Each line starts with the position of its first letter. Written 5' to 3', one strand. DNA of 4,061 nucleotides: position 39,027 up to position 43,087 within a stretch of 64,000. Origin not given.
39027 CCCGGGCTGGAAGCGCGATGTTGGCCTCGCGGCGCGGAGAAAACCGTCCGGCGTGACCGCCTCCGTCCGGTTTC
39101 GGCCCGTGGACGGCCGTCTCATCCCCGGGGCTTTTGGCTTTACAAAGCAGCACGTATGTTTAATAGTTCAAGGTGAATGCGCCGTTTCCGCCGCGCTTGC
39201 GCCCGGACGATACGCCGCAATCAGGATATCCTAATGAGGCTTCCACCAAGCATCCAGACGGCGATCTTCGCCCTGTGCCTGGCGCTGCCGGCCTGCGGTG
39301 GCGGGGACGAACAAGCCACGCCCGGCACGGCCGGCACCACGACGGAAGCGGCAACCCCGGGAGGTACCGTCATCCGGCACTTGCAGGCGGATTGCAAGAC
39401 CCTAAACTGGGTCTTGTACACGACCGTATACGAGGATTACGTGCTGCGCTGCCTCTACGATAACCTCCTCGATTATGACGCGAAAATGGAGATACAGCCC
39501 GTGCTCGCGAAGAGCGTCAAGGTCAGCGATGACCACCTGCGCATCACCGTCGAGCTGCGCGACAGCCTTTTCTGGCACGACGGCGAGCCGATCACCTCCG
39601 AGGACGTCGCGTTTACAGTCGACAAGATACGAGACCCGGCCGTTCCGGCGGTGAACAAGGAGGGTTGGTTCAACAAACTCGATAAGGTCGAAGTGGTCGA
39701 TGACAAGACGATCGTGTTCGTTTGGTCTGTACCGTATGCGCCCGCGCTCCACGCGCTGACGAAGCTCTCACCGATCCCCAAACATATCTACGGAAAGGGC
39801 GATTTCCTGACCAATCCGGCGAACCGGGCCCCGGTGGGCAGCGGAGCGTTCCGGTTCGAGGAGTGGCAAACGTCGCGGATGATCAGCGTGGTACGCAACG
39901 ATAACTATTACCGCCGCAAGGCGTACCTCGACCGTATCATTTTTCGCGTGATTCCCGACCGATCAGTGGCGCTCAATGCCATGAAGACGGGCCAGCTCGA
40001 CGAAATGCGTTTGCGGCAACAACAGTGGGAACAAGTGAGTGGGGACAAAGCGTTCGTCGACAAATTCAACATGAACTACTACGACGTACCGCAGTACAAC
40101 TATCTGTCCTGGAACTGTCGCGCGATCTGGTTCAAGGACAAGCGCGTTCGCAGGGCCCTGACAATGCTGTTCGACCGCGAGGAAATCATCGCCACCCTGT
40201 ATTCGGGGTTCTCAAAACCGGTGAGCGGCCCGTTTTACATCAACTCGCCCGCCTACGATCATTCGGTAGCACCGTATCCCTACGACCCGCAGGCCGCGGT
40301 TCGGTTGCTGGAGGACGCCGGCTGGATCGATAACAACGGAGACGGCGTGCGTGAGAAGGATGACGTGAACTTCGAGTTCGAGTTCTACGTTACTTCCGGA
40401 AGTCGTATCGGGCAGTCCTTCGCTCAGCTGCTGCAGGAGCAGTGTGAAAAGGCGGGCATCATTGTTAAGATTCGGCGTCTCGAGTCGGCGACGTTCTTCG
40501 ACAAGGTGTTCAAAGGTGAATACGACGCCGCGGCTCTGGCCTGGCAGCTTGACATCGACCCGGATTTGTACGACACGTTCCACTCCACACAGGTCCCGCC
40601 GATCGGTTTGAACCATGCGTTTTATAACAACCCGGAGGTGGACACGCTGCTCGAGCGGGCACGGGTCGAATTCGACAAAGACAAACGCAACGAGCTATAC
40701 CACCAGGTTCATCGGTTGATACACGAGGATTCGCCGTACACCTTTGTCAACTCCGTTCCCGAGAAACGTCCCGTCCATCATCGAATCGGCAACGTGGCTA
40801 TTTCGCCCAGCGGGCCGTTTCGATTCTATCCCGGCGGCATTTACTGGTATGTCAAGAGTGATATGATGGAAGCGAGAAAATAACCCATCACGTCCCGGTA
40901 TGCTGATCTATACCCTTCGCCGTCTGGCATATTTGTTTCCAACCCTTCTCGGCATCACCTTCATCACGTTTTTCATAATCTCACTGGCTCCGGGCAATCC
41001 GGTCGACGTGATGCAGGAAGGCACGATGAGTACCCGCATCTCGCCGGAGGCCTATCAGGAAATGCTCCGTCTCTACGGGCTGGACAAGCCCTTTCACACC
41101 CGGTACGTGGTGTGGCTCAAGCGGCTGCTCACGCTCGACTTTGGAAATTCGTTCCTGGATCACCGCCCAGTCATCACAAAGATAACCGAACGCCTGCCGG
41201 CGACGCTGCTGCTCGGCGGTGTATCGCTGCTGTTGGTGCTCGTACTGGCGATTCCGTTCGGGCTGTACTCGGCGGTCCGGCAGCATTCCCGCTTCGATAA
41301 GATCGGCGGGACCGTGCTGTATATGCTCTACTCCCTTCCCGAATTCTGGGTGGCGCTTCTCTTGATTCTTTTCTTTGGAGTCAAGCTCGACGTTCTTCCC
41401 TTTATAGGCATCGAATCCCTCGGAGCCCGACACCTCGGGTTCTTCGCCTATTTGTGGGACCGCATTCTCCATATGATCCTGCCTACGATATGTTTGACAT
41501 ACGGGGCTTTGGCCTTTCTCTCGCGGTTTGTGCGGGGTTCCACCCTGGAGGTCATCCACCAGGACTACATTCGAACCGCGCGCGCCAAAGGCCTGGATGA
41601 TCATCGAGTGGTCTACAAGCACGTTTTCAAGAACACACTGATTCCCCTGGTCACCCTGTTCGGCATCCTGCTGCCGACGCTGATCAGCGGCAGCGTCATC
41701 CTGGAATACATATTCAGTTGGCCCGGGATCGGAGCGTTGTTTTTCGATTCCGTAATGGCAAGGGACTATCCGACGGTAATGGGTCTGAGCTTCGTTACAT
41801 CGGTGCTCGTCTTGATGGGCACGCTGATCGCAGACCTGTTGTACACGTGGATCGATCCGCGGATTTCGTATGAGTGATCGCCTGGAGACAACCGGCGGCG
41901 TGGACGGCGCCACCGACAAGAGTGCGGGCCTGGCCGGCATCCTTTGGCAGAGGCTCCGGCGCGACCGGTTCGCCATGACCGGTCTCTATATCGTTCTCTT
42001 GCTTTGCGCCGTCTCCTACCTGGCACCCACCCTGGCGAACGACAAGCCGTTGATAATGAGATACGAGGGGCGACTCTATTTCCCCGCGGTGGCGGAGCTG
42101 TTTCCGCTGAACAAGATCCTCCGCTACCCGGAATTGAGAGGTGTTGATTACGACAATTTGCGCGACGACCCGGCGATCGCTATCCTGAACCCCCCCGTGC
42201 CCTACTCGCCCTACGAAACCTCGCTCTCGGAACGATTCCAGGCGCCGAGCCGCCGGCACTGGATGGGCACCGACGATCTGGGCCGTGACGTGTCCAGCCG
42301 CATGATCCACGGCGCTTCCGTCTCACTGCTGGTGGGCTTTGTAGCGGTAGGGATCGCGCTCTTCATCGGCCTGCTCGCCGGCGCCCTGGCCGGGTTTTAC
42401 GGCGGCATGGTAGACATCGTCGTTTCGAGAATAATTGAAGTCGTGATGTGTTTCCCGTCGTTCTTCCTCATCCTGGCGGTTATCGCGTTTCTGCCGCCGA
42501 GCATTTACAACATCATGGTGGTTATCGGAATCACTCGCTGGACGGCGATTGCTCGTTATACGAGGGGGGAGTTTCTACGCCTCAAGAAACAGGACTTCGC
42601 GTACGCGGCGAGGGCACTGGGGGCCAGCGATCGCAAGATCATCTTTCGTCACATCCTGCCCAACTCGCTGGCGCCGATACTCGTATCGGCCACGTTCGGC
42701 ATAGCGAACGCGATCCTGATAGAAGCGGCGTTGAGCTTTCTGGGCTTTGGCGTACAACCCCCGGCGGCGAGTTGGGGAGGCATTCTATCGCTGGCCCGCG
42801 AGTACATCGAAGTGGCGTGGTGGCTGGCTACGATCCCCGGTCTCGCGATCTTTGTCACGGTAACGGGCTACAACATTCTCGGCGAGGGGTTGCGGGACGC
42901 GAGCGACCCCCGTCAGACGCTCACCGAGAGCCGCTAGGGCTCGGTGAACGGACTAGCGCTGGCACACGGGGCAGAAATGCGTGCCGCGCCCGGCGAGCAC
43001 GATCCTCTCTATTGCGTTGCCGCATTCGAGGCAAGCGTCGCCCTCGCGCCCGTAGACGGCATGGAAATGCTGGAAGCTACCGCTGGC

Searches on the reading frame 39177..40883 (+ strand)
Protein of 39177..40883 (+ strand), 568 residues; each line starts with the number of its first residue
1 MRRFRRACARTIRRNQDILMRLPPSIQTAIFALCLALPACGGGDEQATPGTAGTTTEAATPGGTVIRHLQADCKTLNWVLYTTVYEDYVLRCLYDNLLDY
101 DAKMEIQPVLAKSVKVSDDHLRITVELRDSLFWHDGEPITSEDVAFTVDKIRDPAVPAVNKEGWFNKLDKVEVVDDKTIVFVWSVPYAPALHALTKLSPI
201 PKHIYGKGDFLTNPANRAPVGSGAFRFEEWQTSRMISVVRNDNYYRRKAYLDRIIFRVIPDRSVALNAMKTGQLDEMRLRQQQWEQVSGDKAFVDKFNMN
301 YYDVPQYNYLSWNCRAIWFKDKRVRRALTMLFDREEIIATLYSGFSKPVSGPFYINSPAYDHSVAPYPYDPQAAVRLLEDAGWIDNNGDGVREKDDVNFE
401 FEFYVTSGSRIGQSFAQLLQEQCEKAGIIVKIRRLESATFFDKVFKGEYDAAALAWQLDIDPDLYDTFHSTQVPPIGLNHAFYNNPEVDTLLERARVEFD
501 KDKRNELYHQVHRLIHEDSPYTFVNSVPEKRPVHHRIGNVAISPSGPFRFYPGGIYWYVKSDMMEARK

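Call 41: search_protein_families(library=pfam, proteins=[window:39177-40883:+], max_evalue=0.001)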
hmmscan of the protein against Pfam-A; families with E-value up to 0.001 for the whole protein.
window:39177-40883:+ (568 aa): 1 family
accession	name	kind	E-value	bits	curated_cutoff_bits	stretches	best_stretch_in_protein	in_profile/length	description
PF00496.27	SBP_bac_5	-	2.7e-89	300.3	32.4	1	105-463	1-353/368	Bacterial extracellular solute-binding proteins, family 5 Middle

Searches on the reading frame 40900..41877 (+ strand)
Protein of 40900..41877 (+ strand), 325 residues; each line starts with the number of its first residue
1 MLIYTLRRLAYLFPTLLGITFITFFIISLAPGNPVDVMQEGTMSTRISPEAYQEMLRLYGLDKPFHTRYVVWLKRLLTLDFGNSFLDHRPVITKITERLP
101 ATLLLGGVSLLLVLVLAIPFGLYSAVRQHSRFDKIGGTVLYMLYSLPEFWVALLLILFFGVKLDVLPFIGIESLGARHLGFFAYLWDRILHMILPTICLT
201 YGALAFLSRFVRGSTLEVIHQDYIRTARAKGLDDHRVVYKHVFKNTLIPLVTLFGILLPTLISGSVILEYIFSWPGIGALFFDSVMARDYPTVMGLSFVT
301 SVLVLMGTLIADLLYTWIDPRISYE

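Call 41: search_protein_families(library=pfam, proteins=[window:40900-41877:+], max_evalue=0.001)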
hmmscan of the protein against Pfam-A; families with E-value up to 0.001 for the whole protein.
window:40900-41877:+ (325 aa): 2 families
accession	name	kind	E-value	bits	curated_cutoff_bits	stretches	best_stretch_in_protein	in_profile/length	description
PF00528.27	BPD_transp_1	-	1e-39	136.6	26.4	1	117-323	1-183/184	Binding-protein-dependent transport system inner membrane component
PF19300.4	BPD_transp_1_N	-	3.7e-09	37.2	23.8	1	1-105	1-113/114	Binding-prot-dependent transport system membrane comp, N-term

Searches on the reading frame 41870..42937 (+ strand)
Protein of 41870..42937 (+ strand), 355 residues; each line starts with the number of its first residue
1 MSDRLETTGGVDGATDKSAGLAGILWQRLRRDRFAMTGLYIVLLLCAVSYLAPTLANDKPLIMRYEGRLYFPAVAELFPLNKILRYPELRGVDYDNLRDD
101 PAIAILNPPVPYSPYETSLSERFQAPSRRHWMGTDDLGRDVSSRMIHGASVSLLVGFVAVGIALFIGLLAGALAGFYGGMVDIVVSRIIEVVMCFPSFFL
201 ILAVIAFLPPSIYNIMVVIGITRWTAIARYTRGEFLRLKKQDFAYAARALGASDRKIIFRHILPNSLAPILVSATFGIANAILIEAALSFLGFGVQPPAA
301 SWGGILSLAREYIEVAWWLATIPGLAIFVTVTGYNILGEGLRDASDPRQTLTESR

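Call 41: search_protein_families(library=pfam, proteins=[window:41870-42937:+], max_evalue=0.001)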
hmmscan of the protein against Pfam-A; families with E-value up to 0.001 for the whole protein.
window:41870-42937:+ (355 aa): 2 families
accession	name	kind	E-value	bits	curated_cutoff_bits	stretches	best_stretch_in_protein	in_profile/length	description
PF00528.27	BPD_transp_1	-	5.5e-27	95.1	26.4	1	167-349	1-182/184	Binding-protein-dependent transport system inner membrane component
PF12911.12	OppC_N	-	1.3e-07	31.8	23.9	1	25-58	6-39/53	N-terminal TM domain of oligopeptide transport permease C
